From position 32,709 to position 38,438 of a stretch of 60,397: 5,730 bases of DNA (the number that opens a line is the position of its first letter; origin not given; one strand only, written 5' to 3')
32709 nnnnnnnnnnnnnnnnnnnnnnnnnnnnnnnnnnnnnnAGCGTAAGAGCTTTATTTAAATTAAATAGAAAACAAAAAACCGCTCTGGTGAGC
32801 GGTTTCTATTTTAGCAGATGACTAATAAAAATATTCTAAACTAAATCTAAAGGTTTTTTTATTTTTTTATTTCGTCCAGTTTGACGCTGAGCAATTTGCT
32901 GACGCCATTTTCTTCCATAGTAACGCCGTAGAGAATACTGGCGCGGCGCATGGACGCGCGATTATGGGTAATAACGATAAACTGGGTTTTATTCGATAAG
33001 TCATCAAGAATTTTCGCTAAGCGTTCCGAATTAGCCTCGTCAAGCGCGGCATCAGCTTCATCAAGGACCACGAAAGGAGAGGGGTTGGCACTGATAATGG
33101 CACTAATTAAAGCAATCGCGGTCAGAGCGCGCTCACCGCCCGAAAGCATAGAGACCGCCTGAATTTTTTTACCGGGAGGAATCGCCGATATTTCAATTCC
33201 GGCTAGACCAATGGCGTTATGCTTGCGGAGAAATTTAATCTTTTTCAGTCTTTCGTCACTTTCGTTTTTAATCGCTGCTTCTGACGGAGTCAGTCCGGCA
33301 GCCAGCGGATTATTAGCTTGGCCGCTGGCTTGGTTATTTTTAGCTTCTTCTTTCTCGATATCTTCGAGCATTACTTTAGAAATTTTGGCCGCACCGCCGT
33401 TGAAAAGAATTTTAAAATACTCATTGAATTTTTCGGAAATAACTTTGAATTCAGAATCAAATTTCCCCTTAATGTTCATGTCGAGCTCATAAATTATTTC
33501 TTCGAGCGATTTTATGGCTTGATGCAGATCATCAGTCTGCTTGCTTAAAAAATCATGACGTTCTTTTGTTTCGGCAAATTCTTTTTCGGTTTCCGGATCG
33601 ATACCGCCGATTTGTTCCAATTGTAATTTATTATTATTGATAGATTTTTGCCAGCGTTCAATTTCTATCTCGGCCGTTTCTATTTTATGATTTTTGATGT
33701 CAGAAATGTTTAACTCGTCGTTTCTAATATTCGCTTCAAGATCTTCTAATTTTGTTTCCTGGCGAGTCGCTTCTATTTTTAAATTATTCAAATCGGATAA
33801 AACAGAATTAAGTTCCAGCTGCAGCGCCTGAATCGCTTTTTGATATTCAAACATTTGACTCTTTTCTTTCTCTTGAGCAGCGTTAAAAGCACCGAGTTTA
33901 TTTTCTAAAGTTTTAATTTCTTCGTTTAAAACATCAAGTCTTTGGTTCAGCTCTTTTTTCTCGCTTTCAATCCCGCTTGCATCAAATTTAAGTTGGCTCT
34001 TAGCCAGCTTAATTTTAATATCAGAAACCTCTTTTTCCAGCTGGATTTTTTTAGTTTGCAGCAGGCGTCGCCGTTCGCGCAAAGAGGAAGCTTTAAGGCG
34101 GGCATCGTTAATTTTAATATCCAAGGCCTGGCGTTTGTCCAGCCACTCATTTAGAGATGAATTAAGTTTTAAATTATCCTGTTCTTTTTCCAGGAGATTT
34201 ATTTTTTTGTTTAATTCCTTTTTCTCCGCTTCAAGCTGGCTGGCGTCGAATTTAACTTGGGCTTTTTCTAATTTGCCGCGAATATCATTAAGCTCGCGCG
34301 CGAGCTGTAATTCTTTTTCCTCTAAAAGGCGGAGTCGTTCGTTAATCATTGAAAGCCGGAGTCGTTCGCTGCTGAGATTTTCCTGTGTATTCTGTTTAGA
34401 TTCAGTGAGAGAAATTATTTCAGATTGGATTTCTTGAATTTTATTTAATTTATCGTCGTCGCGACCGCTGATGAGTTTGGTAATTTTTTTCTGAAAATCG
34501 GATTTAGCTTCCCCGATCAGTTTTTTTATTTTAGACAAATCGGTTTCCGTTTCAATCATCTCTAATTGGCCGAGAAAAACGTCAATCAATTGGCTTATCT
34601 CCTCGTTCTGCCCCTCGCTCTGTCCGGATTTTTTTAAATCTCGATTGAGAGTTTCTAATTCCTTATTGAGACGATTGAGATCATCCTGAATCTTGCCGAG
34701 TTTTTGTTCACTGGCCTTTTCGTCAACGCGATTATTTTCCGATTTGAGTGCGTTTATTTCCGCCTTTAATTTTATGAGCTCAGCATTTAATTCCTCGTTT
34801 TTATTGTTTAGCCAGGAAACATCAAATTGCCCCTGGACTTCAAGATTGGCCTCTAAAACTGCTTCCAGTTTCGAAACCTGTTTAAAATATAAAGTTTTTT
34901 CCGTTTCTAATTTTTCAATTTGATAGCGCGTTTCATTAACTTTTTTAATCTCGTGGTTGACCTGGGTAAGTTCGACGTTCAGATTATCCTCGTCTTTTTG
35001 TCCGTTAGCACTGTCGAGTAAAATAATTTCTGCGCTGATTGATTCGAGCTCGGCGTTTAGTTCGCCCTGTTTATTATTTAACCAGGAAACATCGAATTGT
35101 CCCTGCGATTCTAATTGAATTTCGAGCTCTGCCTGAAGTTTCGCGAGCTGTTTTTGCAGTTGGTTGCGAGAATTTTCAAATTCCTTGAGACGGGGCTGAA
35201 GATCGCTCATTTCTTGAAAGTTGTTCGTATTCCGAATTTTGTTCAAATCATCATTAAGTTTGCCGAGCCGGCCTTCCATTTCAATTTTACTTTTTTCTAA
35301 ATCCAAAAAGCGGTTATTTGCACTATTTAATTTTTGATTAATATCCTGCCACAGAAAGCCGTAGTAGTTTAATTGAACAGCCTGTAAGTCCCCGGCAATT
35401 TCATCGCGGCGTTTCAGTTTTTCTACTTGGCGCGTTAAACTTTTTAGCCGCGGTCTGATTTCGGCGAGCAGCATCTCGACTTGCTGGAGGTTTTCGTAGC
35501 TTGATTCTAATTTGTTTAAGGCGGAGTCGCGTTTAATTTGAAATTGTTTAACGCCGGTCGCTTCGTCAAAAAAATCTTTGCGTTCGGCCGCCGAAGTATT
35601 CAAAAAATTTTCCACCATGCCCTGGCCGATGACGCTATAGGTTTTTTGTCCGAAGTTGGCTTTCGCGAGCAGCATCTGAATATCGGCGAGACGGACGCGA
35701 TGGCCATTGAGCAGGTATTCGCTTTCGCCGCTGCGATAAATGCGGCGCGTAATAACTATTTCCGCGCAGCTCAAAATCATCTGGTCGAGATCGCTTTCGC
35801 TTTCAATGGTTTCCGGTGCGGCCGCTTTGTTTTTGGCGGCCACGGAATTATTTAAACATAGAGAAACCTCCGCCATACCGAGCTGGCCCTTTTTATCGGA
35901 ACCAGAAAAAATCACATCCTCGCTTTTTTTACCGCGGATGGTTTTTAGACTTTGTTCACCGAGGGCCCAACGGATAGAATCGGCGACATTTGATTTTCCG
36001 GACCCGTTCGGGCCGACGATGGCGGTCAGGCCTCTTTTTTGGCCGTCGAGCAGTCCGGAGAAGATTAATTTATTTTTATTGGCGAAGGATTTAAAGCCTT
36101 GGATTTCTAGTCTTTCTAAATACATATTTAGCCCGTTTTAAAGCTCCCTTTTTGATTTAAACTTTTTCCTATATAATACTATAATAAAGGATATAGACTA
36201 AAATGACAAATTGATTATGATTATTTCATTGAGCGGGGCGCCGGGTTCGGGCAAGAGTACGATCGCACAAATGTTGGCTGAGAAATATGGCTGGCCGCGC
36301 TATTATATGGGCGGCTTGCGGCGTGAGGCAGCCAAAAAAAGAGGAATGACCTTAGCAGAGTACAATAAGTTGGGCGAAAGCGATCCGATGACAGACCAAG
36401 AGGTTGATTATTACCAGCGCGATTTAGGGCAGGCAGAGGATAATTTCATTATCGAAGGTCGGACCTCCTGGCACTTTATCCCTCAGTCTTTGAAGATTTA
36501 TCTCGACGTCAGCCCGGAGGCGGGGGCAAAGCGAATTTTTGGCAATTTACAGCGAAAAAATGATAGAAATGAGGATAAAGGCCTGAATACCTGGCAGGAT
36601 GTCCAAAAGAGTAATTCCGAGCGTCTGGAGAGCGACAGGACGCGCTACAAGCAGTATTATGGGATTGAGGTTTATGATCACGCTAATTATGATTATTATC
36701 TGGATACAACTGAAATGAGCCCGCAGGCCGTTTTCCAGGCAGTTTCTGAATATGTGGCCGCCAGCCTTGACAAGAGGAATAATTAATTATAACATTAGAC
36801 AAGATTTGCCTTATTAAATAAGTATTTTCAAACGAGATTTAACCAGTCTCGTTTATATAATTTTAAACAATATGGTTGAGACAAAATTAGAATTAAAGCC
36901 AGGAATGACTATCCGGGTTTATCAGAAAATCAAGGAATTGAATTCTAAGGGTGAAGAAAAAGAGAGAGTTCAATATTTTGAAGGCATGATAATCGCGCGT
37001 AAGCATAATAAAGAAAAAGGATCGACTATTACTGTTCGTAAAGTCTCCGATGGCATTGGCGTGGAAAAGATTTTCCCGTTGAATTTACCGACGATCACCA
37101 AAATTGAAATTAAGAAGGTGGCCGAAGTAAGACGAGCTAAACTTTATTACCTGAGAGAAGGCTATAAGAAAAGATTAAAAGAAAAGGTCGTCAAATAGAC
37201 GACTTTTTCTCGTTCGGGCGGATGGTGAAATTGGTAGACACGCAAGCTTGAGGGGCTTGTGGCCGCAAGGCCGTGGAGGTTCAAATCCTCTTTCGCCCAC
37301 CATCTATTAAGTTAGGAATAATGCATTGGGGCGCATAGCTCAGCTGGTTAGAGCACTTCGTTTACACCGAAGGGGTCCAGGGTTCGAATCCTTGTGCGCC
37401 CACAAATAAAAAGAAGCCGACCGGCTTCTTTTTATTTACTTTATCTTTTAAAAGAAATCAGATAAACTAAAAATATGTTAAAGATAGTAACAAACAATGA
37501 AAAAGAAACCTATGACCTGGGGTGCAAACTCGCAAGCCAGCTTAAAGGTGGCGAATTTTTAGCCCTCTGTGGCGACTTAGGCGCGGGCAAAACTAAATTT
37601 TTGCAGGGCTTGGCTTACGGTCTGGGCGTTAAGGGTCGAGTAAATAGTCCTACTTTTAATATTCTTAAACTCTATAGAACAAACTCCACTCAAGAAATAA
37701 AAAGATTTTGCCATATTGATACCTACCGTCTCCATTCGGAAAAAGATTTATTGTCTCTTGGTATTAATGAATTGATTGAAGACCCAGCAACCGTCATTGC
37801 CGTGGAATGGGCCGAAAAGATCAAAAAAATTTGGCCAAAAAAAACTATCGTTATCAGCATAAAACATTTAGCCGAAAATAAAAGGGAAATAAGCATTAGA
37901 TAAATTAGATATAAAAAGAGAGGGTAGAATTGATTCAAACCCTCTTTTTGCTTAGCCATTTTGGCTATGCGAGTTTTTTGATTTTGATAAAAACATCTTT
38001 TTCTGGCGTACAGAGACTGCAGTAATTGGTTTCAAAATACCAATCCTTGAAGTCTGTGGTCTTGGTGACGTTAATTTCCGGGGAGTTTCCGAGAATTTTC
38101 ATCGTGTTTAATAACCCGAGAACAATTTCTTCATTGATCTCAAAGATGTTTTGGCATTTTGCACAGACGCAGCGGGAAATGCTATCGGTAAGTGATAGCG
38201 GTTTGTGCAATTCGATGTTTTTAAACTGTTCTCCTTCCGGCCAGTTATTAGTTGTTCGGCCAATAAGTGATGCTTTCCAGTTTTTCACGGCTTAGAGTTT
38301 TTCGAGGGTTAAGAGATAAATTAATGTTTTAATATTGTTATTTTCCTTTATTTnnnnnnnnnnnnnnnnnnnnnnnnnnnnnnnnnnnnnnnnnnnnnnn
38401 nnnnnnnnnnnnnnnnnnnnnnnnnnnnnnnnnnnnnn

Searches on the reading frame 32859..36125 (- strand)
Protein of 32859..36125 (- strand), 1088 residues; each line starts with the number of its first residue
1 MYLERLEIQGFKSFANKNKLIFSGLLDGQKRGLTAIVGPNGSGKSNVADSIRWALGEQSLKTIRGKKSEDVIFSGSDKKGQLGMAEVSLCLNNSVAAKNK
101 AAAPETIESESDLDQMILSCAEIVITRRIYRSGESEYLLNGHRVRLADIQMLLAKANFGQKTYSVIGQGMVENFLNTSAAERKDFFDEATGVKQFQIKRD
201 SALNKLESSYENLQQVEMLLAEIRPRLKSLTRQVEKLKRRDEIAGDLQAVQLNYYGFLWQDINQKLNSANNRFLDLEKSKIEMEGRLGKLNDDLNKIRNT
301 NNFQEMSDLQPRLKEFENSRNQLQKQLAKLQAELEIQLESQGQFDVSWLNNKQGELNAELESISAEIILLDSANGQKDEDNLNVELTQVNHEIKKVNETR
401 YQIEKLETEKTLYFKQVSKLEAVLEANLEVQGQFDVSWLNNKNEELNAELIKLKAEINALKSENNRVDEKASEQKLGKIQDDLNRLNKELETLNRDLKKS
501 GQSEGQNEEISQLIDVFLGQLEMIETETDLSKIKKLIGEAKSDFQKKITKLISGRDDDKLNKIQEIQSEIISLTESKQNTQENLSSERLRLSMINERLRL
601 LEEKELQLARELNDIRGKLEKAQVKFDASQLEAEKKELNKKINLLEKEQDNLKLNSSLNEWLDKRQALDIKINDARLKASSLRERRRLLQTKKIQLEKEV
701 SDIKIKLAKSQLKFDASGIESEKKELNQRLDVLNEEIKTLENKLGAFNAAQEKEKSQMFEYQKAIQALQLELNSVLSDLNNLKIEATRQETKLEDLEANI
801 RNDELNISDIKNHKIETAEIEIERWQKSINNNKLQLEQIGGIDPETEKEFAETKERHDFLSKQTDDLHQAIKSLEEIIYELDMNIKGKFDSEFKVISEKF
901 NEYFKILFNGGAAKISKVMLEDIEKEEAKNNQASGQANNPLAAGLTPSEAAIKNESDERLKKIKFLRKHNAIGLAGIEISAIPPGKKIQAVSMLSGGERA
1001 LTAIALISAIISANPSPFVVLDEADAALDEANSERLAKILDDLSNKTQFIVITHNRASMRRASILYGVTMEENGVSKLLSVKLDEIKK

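Call 6: search_protein_families(library=pfam, proteins=[window:32859-36125:-], max_evalue=0.001)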
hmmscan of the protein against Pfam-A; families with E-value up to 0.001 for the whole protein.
window:32859-36125:- (1088 aa): 4 families
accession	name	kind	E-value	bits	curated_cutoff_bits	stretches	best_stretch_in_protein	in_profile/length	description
PF02463.25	SMC_N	-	3e-45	154.8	40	1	2-1077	1-220/220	RecF/RecN/SMC N terminal domain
PF13304.12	AAA_21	-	1.4e-11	45.4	27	2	914-1055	165-299/304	AAA domain, putative AbiEii toxin, Type IV TA system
PF13476.12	AAA_23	-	1.3e-10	42.7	27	1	5-335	1-201/201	AAA domain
PF13401.12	AAA_22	-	0.00051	20.8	27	0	1005-1053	73-122/130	AAA domain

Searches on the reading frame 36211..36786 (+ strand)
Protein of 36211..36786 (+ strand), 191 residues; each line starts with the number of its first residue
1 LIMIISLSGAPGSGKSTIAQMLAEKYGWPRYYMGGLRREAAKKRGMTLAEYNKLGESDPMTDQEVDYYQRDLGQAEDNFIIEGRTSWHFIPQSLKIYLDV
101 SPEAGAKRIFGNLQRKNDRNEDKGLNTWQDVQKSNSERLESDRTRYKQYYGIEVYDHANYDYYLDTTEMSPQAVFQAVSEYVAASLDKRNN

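Call 6: search_protein_families(library=pfam, proteins=[window:36211-36786:+], max_evalue=0.001)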
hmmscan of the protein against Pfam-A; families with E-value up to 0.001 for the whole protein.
window:36211-36786:+ (191 aa): 9 families
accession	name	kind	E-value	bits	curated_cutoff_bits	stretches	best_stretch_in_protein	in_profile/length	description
PF13238.12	AAA_18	-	6.8e-13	49.6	29.4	1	5-120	1-119/128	AAA domain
PF13189.12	Cytidylate_kin2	-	8.4e-13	49.3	28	1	4-167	1-175/176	Cytidylate kinase-like family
PF13207.12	AAA_17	-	4.1e-12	47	27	1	9-112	2-122/136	AAA domain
PF02224.24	Cytidylate_kin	-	1.8e-10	41.3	26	1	65-182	102-209/211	Cytidylate kinase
PF00406.28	ADK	-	2.8e-05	24.7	26.8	1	7-45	1-39/151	Adenylate kinase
PF13521.12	AAA_28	-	3.9e-05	24.4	27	1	5-35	2-34/164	AAA domain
PF07931.18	CPT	-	8.6e-05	22.9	22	0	3-26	2-25/172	Chloramphenicol phosphotransferase-like protein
PF01202.28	SKI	-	0.00028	21.5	22.1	0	11-29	1-19/159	Shikimate kinase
PF20720.3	nSTAND3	-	0.0004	20.6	27.2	1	5-26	20-41/155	Novel STAND NTPase 3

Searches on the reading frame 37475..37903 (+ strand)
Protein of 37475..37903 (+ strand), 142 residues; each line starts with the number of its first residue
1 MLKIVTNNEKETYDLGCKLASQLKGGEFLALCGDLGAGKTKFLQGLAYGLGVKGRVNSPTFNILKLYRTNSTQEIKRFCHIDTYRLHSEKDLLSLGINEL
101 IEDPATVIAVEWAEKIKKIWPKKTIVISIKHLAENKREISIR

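Call 6: search_protein_families(library=pfam, proteins=[window:37475-37903:+], max_evalue=0.001)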
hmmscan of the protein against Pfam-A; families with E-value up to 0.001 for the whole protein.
window:37475-37903:+ (142 aa): 1 family
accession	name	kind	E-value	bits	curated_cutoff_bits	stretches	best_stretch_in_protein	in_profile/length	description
PF02367.23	TsaE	-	1.8e-36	125.3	26.6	1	7-139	2-128/128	Threonylcarbamoyl adenosine biosynthesis protein TsaE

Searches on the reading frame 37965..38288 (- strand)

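Call 10: search_protein_families(library=pfam, proteins=[window:37965-38288:-], max_evalue=0.001)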
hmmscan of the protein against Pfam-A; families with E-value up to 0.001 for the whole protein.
window:37965-38288:- (107 aa): 0 families

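Call 80: search_protein_families(library=pfam, proteins=[window:37965-38288:-], max_evalue=0.1)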
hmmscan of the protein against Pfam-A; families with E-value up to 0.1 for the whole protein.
window:37965-38288:- (107 aa): 3 families
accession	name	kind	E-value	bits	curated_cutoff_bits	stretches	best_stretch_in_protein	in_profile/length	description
PF13963.11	Transpos_assoc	-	0.048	14.3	27.7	1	11-54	9-51/74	Transposase-associated domain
PF04032.22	Rpr2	-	0.08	13.7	29.3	0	20-50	26-56/90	RNAse P Rpr2/Rpp21/SNM1 subunit domain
PF17026.10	zf-RRPl_C4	-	0.081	13.5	28.9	0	74-103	67-96/108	Putative ribonucleoprotein zinc-finger pf C4 type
